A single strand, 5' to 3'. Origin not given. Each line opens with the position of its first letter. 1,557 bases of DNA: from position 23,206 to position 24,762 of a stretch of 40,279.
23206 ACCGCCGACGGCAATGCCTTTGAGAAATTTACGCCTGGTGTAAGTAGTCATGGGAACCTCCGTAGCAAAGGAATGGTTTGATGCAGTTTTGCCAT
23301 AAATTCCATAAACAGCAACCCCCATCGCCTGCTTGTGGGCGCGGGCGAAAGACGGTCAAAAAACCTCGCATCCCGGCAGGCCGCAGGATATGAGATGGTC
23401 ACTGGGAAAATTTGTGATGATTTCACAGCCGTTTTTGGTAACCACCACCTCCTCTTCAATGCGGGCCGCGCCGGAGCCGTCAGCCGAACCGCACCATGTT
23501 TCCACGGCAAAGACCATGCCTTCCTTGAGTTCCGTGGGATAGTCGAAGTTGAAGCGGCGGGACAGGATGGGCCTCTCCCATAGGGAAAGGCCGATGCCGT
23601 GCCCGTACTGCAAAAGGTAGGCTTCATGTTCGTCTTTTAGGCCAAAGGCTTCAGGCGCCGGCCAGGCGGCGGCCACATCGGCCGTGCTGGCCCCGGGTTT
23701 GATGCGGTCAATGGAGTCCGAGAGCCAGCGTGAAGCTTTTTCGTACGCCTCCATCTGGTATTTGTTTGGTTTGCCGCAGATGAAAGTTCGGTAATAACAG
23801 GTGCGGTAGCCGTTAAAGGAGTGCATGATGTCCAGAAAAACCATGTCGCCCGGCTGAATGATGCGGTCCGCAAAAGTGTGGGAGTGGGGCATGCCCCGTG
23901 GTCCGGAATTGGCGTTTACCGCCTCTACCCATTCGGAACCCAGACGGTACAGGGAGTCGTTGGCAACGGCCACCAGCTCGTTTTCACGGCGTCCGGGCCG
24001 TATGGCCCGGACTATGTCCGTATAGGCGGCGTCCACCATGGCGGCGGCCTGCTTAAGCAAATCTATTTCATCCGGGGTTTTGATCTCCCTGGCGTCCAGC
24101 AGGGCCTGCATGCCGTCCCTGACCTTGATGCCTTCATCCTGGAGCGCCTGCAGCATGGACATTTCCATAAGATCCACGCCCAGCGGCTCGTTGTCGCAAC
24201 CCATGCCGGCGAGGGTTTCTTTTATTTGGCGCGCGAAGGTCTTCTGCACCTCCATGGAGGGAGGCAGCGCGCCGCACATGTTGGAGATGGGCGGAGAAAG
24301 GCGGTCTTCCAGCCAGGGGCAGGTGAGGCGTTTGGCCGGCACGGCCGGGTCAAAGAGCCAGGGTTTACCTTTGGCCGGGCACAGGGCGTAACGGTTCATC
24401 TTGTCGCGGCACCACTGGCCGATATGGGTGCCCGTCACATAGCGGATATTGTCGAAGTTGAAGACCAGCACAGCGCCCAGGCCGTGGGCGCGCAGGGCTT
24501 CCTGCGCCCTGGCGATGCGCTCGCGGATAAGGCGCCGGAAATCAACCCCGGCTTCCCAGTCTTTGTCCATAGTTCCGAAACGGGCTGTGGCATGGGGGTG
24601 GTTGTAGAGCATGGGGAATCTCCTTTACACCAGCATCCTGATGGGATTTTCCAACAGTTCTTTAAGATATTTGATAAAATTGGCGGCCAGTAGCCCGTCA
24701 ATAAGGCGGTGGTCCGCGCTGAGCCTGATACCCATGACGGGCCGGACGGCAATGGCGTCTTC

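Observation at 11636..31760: Sigma-54/AcoR-controlled 14-gene cluster with a gene combination I cannot map to a described pathway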

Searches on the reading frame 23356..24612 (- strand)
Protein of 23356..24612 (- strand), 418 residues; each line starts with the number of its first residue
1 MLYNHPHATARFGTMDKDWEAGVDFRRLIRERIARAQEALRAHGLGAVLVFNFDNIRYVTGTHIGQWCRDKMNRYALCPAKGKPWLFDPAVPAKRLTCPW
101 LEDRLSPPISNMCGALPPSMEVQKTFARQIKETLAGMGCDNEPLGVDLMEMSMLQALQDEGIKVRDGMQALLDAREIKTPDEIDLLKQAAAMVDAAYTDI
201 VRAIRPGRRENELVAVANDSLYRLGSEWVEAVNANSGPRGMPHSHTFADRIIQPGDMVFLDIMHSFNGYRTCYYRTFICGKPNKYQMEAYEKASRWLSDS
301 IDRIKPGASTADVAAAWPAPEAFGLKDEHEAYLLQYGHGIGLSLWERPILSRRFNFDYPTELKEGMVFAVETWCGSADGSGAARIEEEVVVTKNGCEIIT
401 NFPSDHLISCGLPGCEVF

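Call 4: search_protein_families(library=pfam, proteins=[window:23356-24612:-])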
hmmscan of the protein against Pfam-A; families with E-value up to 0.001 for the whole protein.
window:23356-24612:- (418 aa): 2 families
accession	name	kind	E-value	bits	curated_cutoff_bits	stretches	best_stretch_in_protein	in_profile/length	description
PF00557.29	Peptidase_M24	-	4.9e-37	128.2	23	1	185-393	2-208/208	Metallopeptidase family M24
PF01321.24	Creatinase_N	-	2e-06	28.8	22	1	32-159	1-108/128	Creatinase/Prolidase N-terminal domain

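Call 6: search_protein_families(library=ncbifam, proteins=[window:23356-24612:-])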
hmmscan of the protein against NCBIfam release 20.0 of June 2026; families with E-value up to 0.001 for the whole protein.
window:23356-24612:- (418 aa): 12 families
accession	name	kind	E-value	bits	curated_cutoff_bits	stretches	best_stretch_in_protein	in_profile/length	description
NF043017.1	DimsulpropLyDddP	equivalog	7.8e-33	113.9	600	1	24-406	50-440/443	dimethylsulfonioproprionate lyase DddP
NF038259.1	ectoine_DoeA_2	exception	2.9e-26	92.1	575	1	163-408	139-385/386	ectoine hydrolase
NF040821.1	dipep_PepQ_Arch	equivalog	2.1e-25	89.5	630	1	169-401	114-340/346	Xaa-Pro dipeptidase PepQ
NF007310.0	PRK09795.1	equivalog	9.1e-20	70.8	393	1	174-408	124-357/361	aminopeptidase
TIGR00500.1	met_pdase_I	equivalog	2.4e-18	66.6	171.35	1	176-371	2-200/247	type I methionyl aminopeptidase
TIGR02993.1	ectoine_eutD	equivalog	5.3e-17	62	613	1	30-406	12-387/391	ectoine hydrolase DoeA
NF011174.0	PRK14576.1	subfamily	7e-11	41.6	487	1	160-402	160-397/405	putative endopeptidase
NF008131.0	PRK10879.1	equivalog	1.9e-10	40.2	465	1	170-314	166-312/438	Xaa-Pro aminopeptidase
NF011173.0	PRK14575.1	equivalog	2.5e-10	39.9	850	1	164-406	165-402/406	putative peptidase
NF011720.0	PRK15173.1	subfamily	2.5e-10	39.9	420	1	165-406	103-339/343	peptidase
NF009533.0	PRK12897.1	equivalog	1.5e-07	31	488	1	177-372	4-202/248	type I methionyl aminopeptidase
NF008970.0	PRK12318.1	equivalog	2.3e-06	27.1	267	1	251-372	125-242/291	methionyl aminopeptidase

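Call 30: search_solved_structures(query=window:23356-24612:-, max_evalue=1e-8)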
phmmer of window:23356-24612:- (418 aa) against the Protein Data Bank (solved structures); distinct sequences matched with E-value up to 1e-8: 41.
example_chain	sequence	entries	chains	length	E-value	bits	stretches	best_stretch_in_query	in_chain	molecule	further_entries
4ege_A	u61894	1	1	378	7.4e-26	94.5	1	161-407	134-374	Dipeptidase PepE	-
1pv9_A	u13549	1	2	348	2.9e-25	92.6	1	142-401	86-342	Xaa-Pro dipeptidase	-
5cdl_A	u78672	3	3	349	1.1e-24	90.7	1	155-402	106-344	Proline dipeptidase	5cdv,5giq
5giu_A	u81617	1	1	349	1.1e-24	90.7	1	155-402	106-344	Proline dipeptidase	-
4s01_A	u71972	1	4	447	2.6e-24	89.4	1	27-407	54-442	Peptidase M24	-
4rzy_A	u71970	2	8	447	3.1e-24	89.2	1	27-407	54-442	Peptidase M24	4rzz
4s00_A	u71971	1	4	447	4.2e-24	88.7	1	27-407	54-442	Peptidase M24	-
4b28_A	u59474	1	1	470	1.2e-21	80.7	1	28-407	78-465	METALLOPEPTIDASE, FAMILY M24, PUTATIVE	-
3q6d_A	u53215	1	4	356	1.6e-21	80.2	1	173-407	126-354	Proline dipeptidase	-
1wy2_A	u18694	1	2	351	1.8e-21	80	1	169-401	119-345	Xaa-Pro dipeptidase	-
2zsg_A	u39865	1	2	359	3.4e-20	75.8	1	173-404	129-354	Aminopeptidase P, putative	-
4rgz_A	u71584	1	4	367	4.3e-17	65.6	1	123-401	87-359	Xaa-Pro aminopeptidase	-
4fkc_A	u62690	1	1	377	4.6e-17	65.5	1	123-401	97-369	Xaa-Pro aminopeptidase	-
9kwa_A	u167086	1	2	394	9.4e-17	64.5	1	24-393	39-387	Proline dipeptidase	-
9kw9_A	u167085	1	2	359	1.7e-16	63.6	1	26-394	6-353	Proline dipeptidase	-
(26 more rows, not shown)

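Call 59: find_related_loci(query=window:23356-24612:-, collection=metagenome_contigs, flank=10000)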
Query window:23356-24612:- (418 aa) in metagenome_contigs; peptide patterns used: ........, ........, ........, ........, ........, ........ (x = any residue, [..] = any of these).
365 stretches matched a pattern; 284 encode a relative of the query (tblastn E <= 1e-3); the best 80 are kept; 80 distinct loci.
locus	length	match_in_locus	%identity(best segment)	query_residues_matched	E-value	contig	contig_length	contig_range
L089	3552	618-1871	73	1-418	0e+0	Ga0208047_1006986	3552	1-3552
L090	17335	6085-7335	71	1-418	0e+0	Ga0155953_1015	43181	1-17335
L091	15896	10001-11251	72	1-418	0e+0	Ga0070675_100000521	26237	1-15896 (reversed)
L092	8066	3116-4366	72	1-418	0e+0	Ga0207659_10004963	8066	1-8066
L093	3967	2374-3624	71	1-418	0e+0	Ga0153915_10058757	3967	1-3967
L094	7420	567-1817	71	1-418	0e+0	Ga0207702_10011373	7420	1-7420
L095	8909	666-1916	71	1-418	0e+0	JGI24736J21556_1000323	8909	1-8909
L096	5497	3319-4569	71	1-418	0e+0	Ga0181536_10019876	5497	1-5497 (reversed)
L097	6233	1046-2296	70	1-418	0e+0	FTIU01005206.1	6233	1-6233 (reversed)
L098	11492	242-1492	71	1-418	0e+0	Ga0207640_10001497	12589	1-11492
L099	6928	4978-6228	70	1-418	0e+0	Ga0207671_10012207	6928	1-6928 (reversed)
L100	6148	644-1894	70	1-418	0e+0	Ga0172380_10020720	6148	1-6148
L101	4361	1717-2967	71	1-418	0e+0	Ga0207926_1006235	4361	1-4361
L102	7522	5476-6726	71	1-418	0e+0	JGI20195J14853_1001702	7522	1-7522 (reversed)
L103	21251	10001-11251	71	1-418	0e+0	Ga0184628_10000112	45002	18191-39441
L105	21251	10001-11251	71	1-418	0e+0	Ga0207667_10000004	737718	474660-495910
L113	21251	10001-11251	70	1-418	0e+0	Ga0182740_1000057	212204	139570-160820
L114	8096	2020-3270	70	1-418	0e+0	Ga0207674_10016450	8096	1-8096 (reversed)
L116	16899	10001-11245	70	3-418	0e+0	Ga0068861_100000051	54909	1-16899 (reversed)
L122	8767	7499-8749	70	1-418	0e+0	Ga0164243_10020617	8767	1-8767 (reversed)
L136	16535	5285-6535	69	1-418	0e+0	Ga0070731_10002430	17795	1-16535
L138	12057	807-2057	70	1-418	0e+0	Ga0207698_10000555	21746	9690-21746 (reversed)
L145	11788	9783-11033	69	1-418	0e+0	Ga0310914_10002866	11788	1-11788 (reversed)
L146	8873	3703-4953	70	1-418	0e+0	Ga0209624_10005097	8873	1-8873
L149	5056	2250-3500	70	1-418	0e+0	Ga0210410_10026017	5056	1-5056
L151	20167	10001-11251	69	1-418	0e+0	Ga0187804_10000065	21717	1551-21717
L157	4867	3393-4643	69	1-418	0e+0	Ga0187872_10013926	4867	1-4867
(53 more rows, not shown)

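Call 62: search_protein_families(library=pfam, proteins=[L105:3592-4623:-, L105:8621-9949:+, L105:11359-13845:+, L105:13782-15218:+, L105:15513-16505:+, L105:16609-17802:+, L151:8862-9824:-, L151:11316-12458:+, L151:12513-14690:+, L151:7466-8689:-], max_evalue=0.00001)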
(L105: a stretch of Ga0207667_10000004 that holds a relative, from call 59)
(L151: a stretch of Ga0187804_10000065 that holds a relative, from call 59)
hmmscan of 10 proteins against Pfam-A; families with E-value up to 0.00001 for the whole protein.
L105:3592-4623:- (343 aa): 3 families
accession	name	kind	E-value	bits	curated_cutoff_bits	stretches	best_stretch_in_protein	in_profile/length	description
PF03446.21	NAD_binding_2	-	3.9e-34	118.4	21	1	53-210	2-159/161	NAD binding domain of 6-phosphogluconate dehydrogenase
PF14833.11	NAD_binding_11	-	2e-21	76.9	30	1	217-333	3-119/122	NAD-binding of NADP-dependent 3-hydroxyisobutyrate dehydrogenase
PF03807.23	F420_oxidored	-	2.3e-08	34.9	21.6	1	53-108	2-60/94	NADP oxidoreductase coenzyme F420-dependent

L105:8621-9949:+ (442 aa): 3 families
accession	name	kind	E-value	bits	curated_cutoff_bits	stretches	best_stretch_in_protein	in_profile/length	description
PF00198.28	2-oxoacid_dh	-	2.9e-75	253.1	23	1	219-441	5-231/232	2-oxoacid dehydrogenases acyltransferase (catalytic domain)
PF00364.28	Biotin_lipoyl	-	2.4e-20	72.6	22.1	1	3-73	3-72/73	Biotin-requiring enzyme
PF02817.22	E3_binding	-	7.1e-15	55.4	23.7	1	143-178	1-36/36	e3 binding domain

L105:11359-13845:+ (828 aa): 2 families
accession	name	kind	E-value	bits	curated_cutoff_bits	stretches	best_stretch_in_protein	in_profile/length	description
PF00593.30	TonB_dep_Rec_b-barrel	-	7.7e-32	112.1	27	1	343-791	14-436/436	TonB dependent receptor-like, beta-barrel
PF07715.20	Plug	-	9.2e-16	58.7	23.9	1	74-180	3-106/107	TonB-dependent Receptor Plug Domain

L105:13782-15218:+ (478 aa): 2 families
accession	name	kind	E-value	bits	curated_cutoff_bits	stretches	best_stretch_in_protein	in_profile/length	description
PF07690.21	MFS_1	-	1.1e-53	182.8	33.4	2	81-410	1-335/347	Major Facilitator Superfamily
PF00083.30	Sugar_tr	-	4e-08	33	22.3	1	115-251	52-191/452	Sugar (and other) transporter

L105:15513-16505:+ (330 aa): 1 family
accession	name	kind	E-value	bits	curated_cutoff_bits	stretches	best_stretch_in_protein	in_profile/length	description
PF00753.33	Lactamase_B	-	4.5e-16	59.8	22.7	1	80-287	11-196/196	Metallo-beta-lactamase superfamily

L105:16609-17802:+ (397 aa): 1 family
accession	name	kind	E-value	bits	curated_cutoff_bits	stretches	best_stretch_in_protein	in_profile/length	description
PF00067.27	p450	-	7.6e-22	78.1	22.8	1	266-362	323-429/462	Cytochrome P450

L151:8862-9824:- (320 aa): 2 families
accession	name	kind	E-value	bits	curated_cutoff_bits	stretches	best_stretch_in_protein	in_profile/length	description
PF03466.25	LysR_substrate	-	2e-37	129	28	1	88-294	3-206/209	LysR substrate binding domain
PF00126.33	HTH_1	-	1.8e-19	69.9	26.6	1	3-62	1-60/60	Bacterial regulatory helix-turn-helix protein, lysR family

L151:11316-12458:+ (380 aa): 2 families
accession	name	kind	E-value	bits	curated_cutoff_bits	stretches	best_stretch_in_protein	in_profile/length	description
PF02492.25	cobW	-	7.7e-44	149.9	20.7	1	7-191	1-178/180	CobW/HypB/UreG, nucleotide-binding domain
PF07683.19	CobW_C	-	2.9e-20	72.3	22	1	255-344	1-88/94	Cobalamin synthesis protein cobW C-terminal domain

L151:12513-14690:+ (725 aa): 3 families
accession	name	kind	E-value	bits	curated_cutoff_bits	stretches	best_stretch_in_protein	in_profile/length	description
PF00384.28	Molybdopterin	-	6.3e-40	137.7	24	1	80-502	1-352/353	Molybdopterin oxidoreductase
PF01568.27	Molydop_binding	-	4.5e-24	85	26.8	1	597-712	1-106/110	Molydopterin dinucleotide binding domain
PF04879.21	Molybdop_Fe4S4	-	3.1e-13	49.9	22.7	1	27-77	5-55/55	Molybdopterin oxidoreductase Fe4S4 domain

L151:7466-8689:- (407 aa): 3 families
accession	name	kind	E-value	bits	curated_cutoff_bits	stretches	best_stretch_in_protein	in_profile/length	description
PF13458.12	Peripla_BP_6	-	3.3e-63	214.9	31.7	1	38-382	1-340/343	Periplasmic binding protein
PF13433.12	Peripla_BP_5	-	1.1e-17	64.7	27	1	39-404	1-360/363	Periplasmic binding protein domain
PF01094.35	ANF_receptor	-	4e-13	49.6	25.4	1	71-329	17-286/353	Receptor family ligand binding region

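Call 63: find_homologous_proteins(query=window:23356-24612:-, max_evalue=1e-30)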
Query window:23356-24612:- (418 aa): 6806 proteins with E <= 1e-30 among 8000 candidates; the best 120 are listed.
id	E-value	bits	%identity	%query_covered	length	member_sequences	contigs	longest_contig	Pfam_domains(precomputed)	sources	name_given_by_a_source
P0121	4.3e-281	950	100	97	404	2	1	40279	PF01321.25,PF00557.30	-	-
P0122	1.3e-242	824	85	97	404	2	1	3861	PF01321.25,PF00557.30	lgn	-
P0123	1.4e-237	807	82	100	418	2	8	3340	PF01321.25,PF00557.30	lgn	-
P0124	2.6e-232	790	80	100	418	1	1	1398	PF00557.30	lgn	-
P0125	3.5e-226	769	78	100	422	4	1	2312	PF00557.30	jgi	-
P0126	1.7e-225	767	77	100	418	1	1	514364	PF00557.30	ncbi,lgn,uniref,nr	ncbi:M24 family metallopeptidase [Desulfovibrio inopinatus]|uniref:M24 family metallopeptidase n=1 T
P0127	5.8e-225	765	76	100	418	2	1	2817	PF00557.30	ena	-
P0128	9.1e-225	765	77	100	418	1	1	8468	PF00557.30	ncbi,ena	-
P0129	1.0e-221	755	75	100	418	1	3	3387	PF00557.30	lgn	-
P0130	1.8e-221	754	75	100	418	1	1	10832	PF01321.25,PF00557.30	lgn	-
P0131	4.9e-221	752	74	100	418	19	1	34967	PF01321.25,PF00557.30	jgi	jgi:Xaa-Pro dipeptidase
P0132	5.5e-221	752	74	100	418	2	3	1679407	PF00557.30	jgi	jgi:Xaa-Pro aminopeptidase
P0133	1.2e-220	751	74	100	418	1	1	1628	PF00557.30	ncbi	-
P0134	1.9e-220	751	74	100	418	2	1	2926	PF00557.30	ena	-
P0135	5.1e-220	749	74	100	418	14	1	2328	PF00557.30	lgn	-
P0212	1.4e-204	698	71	100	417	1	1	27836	PF00557.30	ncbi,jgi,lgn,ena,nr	ncbi:MAG TPA: Xaa-Pro peptidase family protein [Rhodocyclaceae bacterium]|nr:Xaa-Pro peptidase famil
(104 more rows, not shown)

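Call 64: search_protein_families(library=ncbifam, proteins=[L151:12513-14690:+, L151:11316-12458:+, L105:5160-6179:+, L105:3592-4623:-, L103:6807-9968:+, L103:5620-6810:+, L103:4250-5623:+, L113:11283-12497:+, L113:12691-14745:+, L113:8927-9841:-], max_evalue=1e-10)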
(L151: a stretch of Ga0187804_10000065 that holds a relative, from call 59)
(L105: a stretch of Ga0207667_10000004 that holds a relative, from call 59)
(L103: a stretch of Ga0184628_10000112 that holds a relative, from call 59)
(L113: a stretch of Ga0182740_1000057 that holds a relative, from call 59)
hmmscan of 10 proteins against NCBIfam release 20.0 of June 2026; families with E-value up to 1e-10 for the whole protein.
L151:12513-14690:+ (725 aa): 23 families
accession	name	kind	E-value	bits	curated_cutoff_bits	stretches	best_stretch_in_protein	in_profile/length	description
TIGR01591.1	Fdh-alpha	equivalog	9.8e-95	318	666.25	1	29-677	2-644/672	formate dehydrogenase subunit alpha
NF012032.0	PRK15488.1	equivalog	3.1e-90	303.2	694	1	17-540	36-563/759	thiosulfate reductase PhsA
TIGR02166.1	dmsA_ynfE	subfamily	1.6e-75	254.7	777.7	1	17-701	36-775/794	DMSO/selenate family reductase complex A subunit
NF047855.1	AssmNtatRedNasC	equivalog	4.3e-60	203.8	1100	2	407-674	409-674/708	assimilatory nitrate reductase catalytic subunit NasC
TIGR03479.1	DMSO_red_II_alp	subfamily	1.4e-58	198.7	984.75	1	28-266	61-305/913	molybdopterin-dependent oxidoreductase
NF041884.1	selenate_YnfF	exception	7.6e-55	186.1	1650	1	12-701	33-779/798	selenate/tellurate reductase subunit YnfF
NF041885.1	selenate_YnfE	exception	1.2e-54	185.4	1675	1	17-701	41-786/805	selenate/tellurate reductase subunit YnfE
TIGR00509.1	bisC_fam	subfamily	5.4e-53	180.3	1017.55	2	90-506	65-512/772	molybdopterin guanine dinucleotide-containing S/N-oxide reductase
NF011566.1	PRK14990.1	exception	1.9e-50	171.7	1600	1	18-701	52-795/814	dimethylsulfoxide reductase subunit A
TIGR01553.1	formate-DH-alph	equivalog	4.1e-43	147.3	814.2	1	26-116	45-140/1009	formate dehydrogenase-N subunit alpha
NF041783.2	mnquin_red_QrcB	equivalog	2.5e-39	135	440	1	25-534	52-531/695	menaquinone reductase molybdopterin-binding-like subunit QrcB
NF041513.1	formate_DH_Act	exception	5.7e-36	123.7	1400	1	11-117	28-132/1067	formate dehydrogenase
NF011682.0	PRK15102.1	equivalog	1e-35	123.1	909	2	407-682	470-769/829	trimethylamine-N-oxide reductase TorA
TIGR02164.1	torA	equivalog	2e-35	122.1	1465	2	407-681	466-764/824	trimethylamine-N-oxide reductase TorA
NF041323.1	Nitr_red_NasA_Halo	equivalog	4.2e-35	121.4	1000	2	33-349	3-312/673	assimilatory nitrate reductase NasA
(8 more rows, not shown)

L151:11316-12458:+ (380 aa): 4 families
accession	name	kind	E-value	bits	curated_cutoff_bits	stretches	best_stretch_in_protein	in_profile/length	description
NF008578.0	PRK11537.1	equivalog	5.4e-52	177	361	1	7-205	5-196/318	GTPase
TIGR02475.1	CobW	equivalog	1.6e-38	132.5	332.1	1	6-136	4-134/342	cobalamin biosynthesis protein CobW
NF038288.1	chaper_GTP_ZigA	equivalog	3.2e-33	115.2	600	1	7-137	2-137/390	zinc metallochaperone GTPase ZigA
NF041053.1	CobW_rel_Se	equivalog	4.6e-13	49.3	180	1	11-183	6-174/195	CobW-related selenoprotein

L105:5160-6179:+ (339 aa): 2 families
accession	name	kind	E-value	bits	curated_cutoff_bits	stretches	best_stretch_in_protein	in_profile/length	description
TIGR03182.1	PDH_E1_alph_y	equivalog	6.2e-97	324.3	393.85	1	18-331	2-315/315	pyruvate dehydrogenase (acetyl-transferring) E1 component subunit alpha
TIGR03181.1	PDH_E1_alph_x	equivalog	2.1e-74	250.5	411.35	1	11-333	17-330/341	pyruvate dehydrogenase (acetyl-transferring) E1 component subunit alpha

L105:3592-4623:- (343 aa): 6 families
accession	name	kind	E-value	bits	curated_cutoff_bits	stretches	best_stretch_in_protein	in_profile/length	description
TIGR01505.1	tartro_sem_red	equivalog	1e-44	152.9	340.75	1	53-338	2-285/291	2-hydroxy-3-oxopropionate reductase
NF008592.0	PRK11559.1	equivalog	4.3e-40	137.9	397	1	51-333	3-283/296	2-hydroxy-3-oxopropionate reductase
TIGR01692.1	HIBADH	equivalog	5e-38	131.1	291.6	1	55-328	1-279/288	3-hydroxyisobutyrate dehydrogenase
NF043037.1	ThreonDh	equivalog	8.5e-33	114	350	1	52-328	4-279/297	L-threonate dehydrogenase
NF012005.0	PRK15461.1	equivalog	8e-32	110.6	348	1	52-342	3-292/298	sulfolactaldehyde 3-reductase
NF011633.0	PRK15059.1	equivalog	1.1e-31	110.1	451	1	53-335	3-282/292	2-hydroxy-3-oxopropionate reductase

L103:6807-9968:+ (1053 aa): 11 families
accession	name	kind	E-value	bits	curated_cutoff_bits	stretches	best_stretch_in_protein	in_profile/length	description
NF033617.1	RND_permease_2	subfamily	2.2e-142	476.1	1250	1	21-1010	10-964/1009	multidrug efflux RND transporter permease subunit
NF000282.2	RND_permease_1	subfamily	7.9e-116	388.2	1250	1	18-1047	7-1026/1029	multidrug efflux RND transporter permease subunit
TIGR00915.1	2A0602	subfamily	1.1e-96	324.8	940.35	1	24-1048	14-1028/1050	efflux RND transporter permease subunit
NF007798.0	PRK10503.1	equivalog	2.1e-89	300.4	1584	1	9-1047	9-1021/1040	MdtB/MuxB family multidrug efflux RND transporter permease subunit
TIGR00914.1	2A0601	subfamily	3.6e-87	293.2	701.45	1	13-1049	6-1036/1051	CusA/CzcA family heavy metal efflux RND transporter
NF007905.0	PRK10614.1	equivalog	2.4e-83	280.5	1774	1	18-1049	10-1009/1025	multidrug efflux RND transporter permease subunit MdtC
NF007133.0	PRK09579.1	equivalog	7.5e-76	255.5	1763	1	14-1010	5-959/1017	multidrug efflux RND transporter permease subunit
NF007131.0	PRK09577.1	equivalog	8.8e-73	245.5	1768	1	13-1013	2-982/1045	multidrug efflux RND transporter permease subunit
NF000037.1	RND_perm_OqxB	exception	8.3e-69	232.4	2200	1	21-1010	13-991/1050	multidrug efflux RND transporter permease subunit OqxB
NF007842.1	PRK10555.1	equivalog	2.9e-65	220.7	1854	1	24-1012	14-985/1036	multidrug efflux RND transporter permease AcrD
NF011706.2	PRK15127.1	equivalog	5.3e-58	196.8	2150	1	23-1047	13-1028/1049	multidrug efflux RND transporter permease subunit AcrB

L103:5620-6810:+ (396 aa): 12 families
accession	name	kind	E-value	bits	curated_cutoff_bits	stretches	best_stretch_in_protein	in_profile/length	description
TIGR01730.1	RND_mfp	subfamily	1.6e-52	178.5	94.9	2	182-395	104-320/322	efflux RND transporter periplasmic adaptor subunit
TIGR00999.1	8a0102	subfamily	2.6e-38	131.7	319.3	1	81-383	1-265/271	CzcB/NccB family metal efflux transporter periplasmic adaptor subunit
TIGR00998.1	8a0101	subfamily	9.7e-24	83.9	390.8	1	61-290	42-283/334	EmrA/EmrK family multidrug efflux transporter periplasmic adaptor subunit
NF002939.0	PRK03598.1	equivalog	6e-22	78.2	393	1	64-293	46-285/332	secretion protein HlyD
NF007785.0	PRK10476.1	equivalog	1.3e-18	66.9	376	1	55-289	42-285/347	multidrug transporter subunit MdtN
TIGR01843.1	type_I_hlyD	subfamily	2.7e-18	66.2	208.65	0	59-187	40-171/422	HlyD family type I secretion periplasmic adaptor subunit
NF011715.0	PRK15136.1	equivalog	2.4e-16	59.4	563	1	64-272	63-275/390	multidrug efflux MFS transporter periplasmic adaptor subunit EmrA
NF008589.1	PRK11556.1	equivalog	7e-16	58.1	391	0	27-237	47-217/392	MdtA/MuxA family multidrug efflux RND transporter periplasmic adaptor subunit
NF008606.0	PRK11578.1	equivalog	1.1e-13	51.1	342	1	26-384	26-364/371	macrolide transporter subunit MacA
NF007132.1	PRK09578.1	equivalog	2.1e-13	49.8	512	0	8-201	12-176/396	MexX/AxyX family multidrug efflux RND transporter periplasmic adaptor subunit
NF033138.2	RND-peri-MexC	equivalog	1.9e-12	47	625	0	13-114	15-115/375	MexC family multidrug efflux RND transporter periplasmic adaptor subunit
NF045680.1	DiMtlExpIhpB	equivalog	1.6e-11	43.8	450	1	203-380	130-306/326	divalent metal ion exporter adaptor subunit IhpB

L103:4250-5623:+ (457 aa): 4 families
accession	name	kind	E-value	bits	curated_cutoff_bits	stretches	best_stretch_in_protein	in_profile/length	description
TIGR01844.1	type_I_sec_TolC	subfamily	1.8e-42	145.8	225.15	1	35-452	2-402/414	TolC family outer membrane protein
TIGR01845.1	outer_NodT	subfamily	7.4e-25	87.7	210.05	1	37-446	58-456/460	efflux transporter outer membrane subunit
NF007002.0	PRK09465.1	equivalog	6.6e-17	61.2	495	1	30-452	18-428/460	outer membrane channel protein TolC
NF052390.1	efflux_OMP_AbuO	equivalog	2.6e-13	49.5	700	1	28-451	13-434/447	multidrug efflux outer membrane protein AbuO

L113:11283-12497:+ (404 aa): 4 families
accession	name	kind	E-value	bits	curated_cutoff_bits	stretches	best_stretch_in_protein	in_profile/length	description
NF008578.0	PRK11537.1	equivalog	4.5e-56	190.4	361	1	35-240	5-203/318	GTPase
TIGR02475.1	CobW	equivalog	1.3e-39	136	332.1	1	34-381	4-340/342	cobalamin biosynthesis protein CobW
NF038288.1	chaper_GTP_ZigA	equivalog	5.5e-38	130.9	600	1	35-165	2-137/390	zinc metallochaperone GTPase ZigA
NF041053.1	CobW_rel_Se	equivalog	6.1e-13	48.9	180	1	39-208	6-171/195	CobW-related selenoprotein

L113:12691-14745:+ (684 aa): 0 families

L113:8927-9841:- (304 aa): 1 family
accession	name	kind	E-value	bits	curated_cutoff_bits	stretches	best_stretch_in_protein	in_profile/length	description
TIGR03649.1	ergot_EASG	subfamily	2.7e-19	69.7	256.4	1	18-302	2-286/287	ergot alkaloid biosynthesis protein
